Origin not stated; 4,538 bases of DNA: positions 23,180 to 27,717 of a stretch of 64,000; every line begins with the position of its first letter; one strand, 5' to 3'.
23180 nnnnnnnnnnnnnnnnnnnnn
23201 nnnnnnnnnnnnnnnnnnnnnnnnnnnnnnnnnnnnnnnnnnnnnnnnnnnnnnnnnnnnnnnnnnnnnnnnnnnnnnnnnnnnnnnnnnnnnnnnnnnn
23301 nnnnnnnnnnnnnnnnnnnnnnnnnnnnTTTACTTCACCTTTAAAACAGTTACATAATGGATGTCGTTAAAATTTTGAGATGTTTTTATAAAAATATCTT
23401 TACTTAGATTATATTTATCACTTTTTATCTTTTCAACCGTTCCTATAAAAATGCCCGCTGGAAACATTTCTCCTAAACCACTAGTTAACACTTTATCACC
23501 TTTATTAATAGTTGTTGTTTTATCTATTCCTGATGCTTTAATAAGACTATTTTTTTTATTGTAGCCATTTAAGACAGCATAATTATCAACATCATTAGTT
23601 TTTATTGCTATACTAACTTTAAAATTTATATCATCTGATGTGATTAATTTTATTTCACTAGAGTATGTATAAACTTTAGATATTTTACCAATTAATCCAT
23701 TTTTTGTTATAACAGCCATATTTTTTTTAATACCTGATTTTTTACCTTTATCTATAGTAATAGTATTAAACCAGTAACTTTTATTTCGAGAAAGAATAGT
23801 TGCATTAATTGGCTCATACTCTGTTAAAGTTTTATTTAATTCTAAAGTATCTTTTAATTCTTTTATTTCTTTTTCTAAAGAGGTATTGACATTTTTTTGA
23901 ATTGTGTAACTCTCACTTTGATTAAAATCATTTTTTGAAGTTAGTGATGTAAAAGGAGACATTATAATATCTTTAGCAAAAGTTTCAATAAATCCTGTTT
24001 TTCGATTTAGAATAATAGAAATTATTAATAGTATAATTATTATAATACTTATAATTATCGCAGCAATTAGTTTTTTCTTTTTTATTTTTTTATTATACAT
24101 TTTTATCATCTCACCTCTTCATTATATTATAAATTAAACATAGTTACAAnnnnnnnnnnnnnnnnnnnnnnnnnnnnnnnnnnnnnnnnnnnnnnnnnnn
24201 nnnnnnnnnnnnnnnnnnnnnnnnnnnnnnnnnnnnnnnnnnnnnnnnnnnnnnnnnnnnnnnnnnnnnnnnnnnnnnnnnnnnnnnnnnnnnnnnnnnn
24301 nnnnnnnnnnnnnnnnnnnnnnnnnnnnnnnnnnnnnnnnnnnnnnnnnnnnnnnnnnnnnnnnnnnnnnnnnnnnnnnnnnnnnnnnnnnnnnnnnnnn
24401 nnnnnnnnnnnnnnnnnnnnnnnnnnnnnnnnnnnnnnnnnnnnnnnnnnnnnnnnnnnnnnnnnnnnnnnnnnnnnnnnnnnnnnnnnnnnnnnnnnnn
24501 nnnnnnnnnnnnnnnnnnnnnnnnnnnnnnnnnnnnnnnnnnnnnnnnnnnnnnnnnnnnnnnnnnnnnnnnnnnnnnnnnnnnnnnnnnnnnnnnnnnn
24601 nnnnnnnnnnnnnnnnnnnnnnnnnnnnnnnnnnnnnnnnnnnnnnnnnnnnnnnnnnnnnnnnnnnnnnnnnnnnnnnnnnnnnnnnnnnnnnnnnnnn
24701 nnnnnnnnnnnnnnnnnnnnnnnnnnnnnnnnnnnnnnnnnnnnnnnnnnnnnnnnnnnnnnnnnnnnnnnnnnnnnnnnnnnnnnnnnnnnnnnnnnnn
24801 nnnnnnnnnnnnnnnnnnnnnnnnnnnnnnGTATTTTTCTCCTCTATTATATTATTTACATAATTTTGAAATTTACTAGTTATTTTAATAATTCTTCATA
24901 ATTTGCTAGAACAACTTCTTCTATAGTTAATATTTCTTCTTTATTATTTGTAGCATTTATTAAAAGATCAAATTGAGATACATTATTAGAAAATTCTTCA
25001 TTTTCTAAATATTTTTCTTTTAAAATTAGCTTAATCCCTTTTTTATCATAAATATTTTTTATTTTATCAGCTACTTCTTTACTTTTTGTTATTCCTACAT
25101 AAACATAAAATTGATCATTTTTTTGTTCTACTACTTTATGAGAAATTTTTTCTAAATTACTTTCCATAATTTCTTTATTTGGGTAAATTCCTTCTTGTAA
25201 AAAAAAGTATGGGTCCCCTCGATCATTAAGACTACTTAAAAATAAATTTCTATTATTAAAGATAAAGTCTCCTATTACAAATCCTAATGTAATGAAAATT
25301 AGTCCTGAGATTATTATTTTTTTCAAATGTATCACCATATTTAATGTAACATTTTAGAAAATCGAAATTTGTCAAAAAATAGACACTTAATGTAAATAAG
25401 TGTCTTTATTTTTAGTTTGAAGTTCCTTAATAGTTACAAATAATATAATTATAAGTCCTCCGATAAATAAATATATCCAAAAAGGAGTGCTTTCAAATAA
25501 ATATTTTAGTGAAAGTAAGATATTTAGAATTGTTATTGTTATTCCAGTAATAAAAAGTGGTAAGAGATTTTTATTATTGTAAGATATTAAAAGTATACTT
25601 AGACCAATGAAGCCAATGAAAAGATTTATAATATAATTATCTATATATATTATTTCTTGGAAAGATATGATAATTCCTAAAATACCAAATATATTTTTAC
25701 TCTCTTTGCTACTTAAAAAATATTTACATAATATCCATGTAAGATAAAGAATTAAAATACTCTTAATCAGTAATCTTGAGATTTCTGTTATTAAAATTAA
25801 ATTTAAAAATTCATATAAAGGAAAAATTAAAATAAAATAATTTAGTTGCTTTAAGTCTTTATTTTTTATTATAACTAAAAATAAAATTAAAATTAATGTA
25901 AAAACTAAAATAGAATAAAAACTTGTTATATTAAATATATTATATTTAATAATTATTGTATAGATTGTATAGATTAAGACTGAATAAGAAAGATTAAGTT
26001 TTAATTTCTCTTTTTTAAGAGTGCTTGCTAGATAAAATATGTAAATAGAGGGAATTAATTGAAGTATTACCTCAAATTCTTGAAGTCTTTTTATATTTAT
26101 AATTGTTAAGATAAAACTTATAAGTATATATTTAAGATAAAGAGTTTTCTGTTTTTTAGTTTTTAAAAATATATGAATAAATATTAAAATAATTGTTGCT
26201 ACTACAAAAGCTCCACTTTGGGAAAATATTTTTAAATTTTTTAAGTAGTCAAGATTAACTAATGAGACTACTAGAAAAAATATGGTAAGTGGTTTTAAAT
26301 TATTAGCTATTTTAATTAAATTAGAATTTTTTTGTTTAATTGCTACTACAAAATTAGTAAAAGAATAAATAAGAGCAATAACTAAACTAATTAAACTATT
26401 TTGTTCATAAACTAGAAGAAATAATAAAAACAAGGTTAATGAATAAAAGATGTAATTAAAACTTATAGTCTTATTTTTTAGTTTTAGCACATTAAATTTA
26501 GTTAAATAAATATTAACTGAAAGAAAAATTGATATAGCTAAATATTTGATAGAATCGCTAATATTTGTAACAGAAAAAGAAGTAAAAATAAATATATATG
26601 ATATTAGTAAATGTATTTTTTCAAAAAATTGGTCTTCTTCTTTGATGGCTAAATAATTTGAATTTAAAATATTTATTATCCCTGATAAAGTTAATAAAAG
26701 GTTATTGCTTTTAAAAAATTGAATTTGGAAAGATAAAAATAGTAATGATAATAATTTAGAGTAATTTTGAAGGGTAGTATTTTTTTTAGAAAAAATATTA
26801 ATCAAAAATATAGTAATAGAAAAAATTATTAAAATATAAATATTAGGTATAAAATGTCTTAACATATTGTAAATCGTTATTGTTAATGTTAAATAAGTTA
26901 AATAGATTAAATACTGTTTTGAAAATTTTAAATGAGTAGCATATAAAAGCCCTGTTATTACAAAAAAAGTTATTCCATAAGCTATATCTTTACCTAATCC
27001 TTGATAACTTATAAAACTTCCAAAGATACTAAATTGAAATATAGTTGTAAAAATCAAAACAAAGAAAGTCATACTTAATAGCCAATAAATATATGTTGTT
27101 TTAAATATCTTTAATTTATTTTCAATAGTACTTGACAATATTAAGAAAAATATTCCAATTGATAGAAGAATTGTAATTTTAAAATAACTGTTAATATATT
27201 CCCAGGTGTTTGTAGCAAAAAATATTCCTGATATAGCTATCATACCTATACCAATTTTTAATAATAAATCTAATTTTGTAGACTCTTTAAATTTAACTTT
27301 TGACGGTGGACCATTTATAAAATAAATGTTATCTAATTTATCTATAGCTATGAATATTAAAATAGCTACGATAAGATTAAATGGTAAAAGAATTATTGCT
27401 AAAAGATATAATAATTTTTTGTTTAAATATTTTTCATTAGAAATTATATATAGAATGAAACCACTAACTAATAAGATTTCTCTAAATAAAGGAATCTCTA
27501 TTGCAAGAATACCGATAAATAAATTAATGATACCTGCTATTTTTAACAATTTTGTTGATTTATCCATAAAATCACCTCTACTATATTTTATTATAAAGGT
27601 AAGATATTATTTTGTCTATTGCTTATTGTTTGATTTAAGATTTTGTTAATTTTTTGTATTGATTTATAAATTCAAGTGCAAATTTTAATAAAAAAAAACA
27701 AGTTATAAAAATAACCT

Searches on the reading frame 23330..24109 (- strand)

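Call 11: search_protein_families(library=pfam, proteins=[window:23330-24109:-], max_evalue=0.0001)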
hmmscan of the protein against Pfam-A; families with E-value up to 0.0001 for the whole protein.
window:23330-24109:- (259 aa): 1 family
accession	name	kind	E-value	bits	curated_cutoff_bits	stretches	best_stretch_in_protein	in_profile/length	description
PF04085.20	MreC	-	7.2e-42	143.1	28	1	105-257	1-147/147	Rod shape-determining protein MreC, barrel core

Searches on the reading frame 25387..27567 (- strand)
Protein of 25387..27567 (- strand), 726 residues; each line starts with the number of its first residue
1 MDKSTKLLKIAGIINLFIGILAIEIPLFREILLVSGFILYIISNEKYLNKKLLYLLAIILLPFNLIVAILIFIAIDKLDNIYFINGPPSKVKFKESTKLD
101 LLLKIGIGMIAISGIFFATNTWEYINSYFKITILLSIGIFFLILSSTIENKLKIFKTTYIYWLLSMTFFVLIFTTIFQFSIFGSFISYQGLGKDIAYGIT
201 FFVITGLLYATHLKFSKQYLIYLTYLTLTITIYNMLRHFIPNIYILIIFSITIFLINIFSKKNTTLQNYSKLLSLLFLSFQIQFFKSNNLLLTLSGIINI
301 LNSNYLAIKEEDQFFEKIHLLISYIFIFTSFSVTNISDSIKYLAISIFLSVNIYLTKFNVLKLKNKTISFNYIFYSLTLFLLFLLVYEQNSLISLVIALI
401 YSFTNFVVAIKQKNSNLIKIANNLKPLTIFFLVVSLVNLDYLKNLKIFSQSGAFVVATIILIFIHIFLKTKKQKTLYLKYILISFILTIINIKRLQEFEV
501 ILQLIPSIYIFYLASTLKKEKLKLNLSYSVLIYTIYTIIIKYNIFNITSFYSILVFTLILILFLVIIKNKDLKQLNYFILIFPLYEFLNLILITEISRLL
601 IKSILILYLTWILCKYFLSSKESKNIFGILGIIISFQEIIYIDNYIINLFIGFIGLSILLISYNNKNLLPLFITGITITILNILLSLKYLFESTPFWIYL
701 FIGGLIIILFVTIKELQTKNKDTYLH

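Call 5: search_protein_families(library=pfam, proteins=[window:25387-27567:-], max_evalue=0.01)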
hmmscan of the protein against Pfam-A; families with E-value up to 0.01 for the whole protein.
window:25387-27567:- (726 aa): 1 family
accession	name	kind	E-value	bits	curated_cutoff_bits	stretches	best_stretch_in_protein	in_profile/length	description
PF14147.11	Spore_YhaL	-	0.0051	16.9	27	0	694-719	1-26/52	Sporulation protein YhaL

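Call 29: search_protein_families(library=pfam, proteins=[window:25387-27567:-], max_evalue=0.01)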
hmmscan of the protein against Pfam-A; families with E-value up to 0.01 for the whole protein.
window:25387-27567:- (726 aa): 1 family
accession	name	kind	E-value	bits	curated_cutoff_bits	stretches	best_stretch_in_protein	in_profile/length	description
PF14147.11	Spore_YhaL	-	0.0051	16.9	27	0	694-719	1-26/52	Sporulation protein YhaL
